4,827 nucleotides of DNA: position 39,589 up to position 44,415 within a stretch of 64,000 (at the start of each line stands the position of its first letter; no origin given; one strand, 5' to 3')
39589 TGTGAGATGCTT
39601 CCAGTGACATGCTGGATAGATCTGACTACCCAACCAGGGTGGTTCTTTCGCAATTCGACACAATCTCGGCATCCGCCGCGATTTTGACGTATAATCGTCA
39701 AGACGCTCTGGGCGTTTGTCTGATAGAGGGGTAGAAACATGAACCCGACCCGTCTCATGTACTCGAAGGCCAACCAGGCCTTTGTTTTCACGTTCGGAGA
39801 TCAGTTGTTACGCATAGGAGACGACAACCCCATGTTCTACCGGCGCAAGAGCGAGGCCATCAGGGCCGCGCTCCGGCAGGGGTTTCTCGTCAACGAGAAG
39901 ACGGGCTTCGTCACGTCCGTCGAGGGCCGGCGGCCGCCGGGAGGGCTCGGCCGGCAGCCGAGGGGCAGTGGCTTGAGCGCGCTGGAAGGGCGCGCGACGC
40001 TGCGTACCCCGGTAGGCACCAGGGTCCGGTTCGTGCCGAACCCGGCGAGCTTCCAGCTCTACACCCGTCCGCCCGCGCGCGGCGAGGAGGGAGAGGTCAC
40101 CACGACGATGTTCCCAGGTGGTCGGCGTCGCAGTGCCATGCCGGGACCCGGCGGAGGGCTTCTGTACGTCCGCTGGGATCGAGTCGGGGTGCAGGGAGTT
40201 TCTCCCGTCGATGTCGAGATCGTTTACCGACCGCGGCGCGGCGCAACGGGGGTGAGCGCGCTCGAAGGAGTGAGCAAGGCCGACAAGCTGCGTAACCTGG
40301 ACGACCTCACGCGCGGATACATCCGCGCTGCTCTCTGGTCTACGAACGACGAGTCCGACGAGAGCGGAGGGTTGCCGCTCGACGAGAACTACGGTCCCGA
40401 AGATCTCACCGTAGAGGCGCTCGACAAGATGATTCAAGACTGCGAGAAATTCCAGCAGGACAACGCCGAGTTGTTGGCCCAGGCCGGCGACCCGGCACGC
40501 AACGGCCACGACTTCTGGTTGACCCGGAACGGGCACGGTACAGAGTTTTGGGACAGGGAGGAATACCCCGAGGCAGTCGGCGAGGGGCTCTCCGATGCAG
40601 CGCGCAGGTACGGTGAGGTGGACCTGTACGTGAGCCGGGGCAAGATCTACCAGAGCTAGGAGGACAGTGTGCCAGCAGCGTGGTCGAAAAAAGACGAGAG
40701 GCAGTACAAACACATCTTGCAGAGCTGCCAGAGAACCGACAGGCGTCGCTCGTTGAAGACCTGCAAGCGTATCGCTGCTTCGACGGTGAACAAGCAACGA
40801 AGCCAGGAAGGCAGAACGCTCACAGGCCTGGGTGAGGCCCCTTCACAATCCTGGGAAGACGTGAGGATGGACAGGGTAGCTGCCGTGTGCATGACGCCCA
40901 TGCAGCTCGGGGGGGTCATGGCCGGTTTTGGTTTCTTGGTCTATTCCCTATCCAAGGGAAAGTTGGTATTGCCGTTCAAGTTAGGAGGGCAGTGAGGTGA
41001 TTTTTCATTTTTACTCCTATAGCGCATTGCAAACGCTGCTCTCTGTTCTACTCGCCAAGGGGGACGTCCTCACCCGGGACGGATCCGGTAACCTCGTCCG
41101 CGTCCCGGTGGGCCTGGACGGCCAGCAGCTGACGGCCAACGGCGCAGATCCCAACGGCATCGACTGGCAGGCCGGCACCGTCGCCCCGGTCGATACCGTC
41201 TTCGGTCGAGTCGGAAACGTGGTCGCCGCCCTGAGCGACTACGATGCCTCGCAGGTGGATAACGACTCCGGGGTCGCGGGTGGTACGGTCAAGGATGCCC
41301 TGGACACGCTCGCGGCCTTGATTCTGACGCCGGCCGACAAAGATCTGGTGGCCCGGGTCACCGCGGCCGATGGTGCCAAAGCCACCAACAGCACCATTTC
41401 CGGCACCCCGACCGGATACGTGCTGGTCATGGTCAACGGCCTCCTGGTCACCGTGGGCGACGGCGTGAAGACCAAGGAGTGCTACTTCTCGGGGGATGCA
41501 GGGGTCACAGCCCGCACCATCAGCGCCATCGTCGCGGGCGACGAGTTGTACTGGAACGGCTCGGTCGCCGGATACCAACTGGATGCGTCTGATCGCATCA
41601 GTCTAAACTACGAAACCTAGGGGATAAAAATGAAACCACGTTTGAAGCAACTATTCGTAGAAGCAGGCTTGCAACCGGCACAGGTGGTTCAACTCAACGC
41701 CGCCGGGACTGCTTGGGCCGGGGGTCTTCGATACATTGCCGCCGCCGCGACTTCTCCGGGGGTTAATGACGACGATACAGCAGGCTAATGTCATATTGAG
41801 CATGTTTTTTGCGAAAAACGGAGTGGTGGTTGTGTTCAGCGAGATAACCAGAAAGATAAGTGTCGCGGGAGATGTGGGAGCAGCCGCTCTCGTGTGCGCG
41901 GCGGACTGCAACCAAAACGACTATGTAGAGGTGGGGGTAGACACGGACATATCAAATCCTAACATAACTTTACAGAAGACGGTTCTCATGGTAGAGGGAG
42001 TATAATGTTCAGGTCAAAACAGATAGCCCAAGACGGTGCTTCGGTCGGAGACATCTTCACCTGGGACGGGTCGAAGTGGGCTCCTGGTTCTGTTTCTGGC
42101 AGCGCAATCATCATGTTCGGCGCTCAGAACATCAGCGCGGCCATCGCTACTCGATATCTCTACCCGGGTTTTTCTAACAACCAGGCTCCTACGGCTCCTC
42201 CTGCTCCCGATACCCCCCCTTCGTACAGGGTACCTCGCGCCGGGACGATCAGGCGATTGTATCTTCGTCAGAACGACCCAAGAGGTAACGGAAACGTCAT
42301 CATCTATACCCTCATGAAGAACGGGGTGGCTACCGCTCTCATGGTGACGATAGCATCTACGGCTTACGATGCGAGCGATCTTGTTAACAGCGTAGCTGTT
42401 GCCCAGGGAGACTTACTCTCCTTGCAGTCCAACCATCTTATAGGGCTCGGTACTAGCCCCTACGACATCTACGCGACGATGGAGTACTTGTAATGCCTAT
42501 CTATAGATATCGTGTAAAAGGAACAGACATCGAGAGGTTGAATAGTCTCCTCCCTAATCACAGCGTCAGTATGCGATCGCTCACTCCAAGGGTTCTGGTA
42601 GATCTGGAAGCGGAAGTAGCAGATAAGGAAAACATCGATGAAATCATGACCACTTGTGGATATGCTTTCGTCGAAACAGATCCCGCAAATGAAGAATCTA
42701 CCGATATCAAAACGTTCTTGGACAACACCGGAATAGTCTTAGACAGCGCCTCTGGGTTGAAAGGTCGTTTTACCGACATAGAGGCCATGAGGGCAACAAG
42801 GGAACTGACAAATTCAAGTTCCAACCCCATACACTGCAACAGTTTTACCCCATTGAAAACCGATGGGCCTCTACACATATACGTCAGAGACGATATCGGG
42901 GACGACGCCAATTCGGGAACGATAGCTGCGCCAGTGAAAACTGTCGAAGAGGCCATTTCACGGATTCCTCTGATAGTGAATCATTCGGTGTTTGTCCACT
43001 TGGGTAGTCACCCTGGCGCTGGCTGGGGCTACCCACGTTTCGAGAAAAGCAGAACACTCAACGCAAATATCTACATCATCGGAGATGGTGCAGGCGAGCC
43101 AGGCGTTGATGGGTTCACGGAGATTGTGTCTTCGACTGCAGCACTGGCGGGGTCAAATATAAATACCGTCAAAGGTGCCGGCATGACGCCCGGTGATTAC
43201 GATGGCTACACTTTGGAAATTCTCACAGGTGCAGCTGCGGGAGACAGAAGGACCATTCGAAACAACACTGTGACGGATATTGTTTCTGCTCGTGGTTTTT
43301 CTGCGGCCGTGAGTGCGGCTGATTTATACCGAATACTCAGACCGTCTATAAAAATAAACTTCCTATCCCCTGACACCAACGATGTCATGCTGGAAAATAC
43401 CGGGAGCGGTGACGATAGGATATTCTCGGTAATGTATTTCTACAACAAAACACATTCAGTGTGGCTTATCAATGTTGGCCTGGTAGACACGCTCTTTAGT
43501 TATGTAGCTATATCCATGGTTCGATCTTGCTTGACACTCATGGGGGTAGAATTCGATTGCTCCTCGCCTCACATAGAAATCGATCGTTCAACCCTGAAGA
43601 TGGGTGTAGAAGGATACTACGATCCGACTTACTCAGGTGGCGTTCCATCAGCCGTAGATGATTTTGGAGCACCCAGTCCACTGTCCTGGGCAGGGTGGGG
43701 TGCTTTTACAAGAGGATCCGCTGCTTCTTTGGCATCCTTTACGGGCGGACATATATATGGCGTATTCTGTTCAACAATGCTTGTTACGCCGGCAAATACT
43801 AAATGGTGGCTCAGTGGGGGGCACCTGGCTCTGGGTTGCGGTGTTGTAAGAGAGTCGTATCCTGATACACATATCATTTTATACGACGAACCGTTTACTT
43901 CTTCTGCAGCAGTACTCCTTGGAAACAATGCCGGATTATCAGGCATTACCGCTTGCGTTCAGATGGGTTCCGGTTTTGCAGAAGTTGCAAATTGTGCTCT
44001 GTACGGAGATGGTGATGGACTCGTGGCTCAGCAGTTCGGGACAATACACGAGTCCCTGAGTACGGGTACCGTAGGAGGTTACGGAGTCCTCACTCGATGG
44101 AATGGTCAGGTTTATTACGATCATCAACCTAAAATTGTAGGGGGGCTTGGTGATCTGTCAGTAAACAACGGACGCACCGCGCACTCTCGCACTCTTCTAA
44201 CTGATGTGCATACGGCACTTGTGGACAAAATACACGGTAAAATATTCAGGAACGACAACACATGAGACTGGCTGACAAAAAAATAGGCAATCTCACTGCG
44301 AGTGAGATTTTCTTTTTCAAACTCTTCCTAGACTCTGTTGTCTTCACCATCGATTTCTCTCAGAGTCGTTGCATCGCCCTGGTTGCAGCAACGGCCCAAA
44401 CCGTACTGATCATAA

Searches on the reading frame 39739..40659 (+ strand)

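Call 21: search_protein_families(library=pfam, proteins=[window:39739-40659:+], max_evalue=0.01)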
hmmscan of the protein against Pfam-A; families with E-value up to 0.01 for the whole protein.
window:39739-40659:+ (306 aa): 0 families

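Call 57: search_protein_families(library=phrogs, proteins=[window:39739-40659:+], max_evalue=0.01)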
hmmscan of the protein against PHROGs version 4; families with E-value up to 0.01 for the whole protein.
window:39739-40659:+ (306 aa): 2 families
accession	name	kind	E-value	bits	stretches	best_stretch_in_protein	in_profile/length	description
phrog_1915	-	unknown function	9.6e-26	91.8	1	186-302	8-136/141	-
phrog_20867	-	unknown function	3.8e-08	34.4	1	255-295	133-171/193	-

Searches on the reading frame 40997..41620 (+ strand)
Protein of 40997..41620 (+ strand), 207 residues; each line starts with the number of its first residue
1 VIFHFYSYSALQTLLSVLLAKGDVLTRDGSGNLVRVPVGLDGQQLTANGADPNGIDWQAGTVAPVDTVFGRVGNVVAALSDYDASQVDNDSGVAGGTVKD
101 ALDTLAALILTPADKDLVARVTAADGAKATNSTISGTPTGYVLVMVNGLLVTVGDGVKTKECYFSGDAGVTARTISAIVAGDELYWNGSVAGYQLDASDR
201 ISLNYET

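Call 21: search_protein_families(library=pfam, proteins=[window:40997-41620:+], max_evalue=0.01)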
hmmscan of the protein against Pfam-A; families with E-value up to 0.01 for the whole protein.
window:40997-41620:+ (207 aa): 0 families

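Call 57: search_protein_families(library=phrogs, proteins=[window:40997-41620:+], max_evalue=0.01)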
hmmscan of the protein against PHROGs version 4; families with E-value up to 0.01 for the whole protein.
window:40997-41620:+ (207 aa): 1 family
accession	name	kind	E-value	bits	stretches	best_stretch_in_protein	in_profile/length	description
phrog_5596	-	unknown function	0.00032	20.6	1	16-46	289-319/451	-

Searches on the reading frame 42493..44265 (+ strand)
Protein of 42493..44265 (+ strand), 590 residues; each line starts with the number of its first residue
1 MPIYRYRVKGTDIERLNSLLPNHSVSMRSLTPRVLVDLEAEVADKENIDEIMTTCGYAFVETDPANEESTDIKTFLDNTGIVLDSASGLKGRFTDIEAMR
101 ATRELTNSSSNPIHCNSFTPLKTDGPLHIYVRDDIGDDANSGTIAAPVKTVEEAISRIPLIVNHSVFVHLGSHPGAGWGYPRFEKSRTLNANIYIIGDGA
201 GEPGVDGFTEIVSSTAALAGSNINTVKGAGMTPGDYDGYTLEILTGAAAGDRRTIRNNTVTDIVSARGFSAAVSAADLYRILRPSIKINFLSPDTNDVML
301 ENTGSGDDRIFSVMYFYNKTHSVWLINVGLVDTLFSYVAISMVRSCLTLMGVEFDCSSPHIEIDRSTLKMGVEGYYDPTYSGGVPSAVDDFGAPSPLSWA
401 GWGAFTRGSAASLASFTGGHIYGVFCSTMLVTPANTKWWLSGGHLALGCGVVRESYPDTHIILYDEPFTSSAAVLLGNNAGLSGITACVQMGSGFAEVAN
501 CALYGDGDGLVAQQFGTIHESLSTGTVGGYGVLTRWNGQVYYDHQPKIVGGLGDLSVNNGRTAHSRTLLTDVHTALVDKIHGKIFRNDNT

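Call 7: search_protein_families(library=phrogs, proteins=[window:42493-44265:+], max_evalue=0.01)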
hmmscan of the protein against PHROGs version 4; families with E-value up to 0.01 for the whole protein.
window:42493-44265:+ (590 aa): 1 family
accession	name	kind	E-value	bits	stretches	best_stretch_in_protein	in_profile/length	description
phrog_4577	-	tail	0.0016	18.7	1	125-168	119-166/340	tail protein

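Call 9: search_protein_families(library=pfam, proteins=[window:42493-44265:+], max_evalue=0.001)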
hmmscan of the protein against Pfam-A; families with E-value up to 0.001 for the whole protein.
window:42493-44265:+ (590 aa): 0 families

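Call 72: search_solved_structures(query=window:42493-44265:+, max_evalue=0.1)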
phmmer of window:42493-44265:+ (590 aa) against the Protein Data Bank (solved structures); distinct sequences matched with E-value up to 0.1: 0.

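Call 115: search_protein_families(library=ncbifam, proteins=[window:42493-44262:+], max_evalue=1)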
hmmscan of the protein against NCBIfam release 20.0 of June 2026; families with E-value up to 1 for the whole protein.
window:42493-44262:+ (590 aa): 3 families
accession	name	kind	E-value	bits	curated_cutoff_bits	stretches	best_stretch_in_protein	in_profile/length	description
NF047854.1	LIC10774_subfam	equivalog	0.0041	16.1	380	1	128-157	60-89/358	LIC10774/LIC10365 family surface protein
NF006395.0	PRK08644.1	equivalog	0.06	13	159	0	27-100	92-165/215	sulfur carrier protein ThiS adenylyltransferase ThiF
TIGR02218.1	phg_TIGR02218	equivalog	0.1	12.2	80.5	1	197-282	134-219/266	phage/gene transfer agent baseplate hub protein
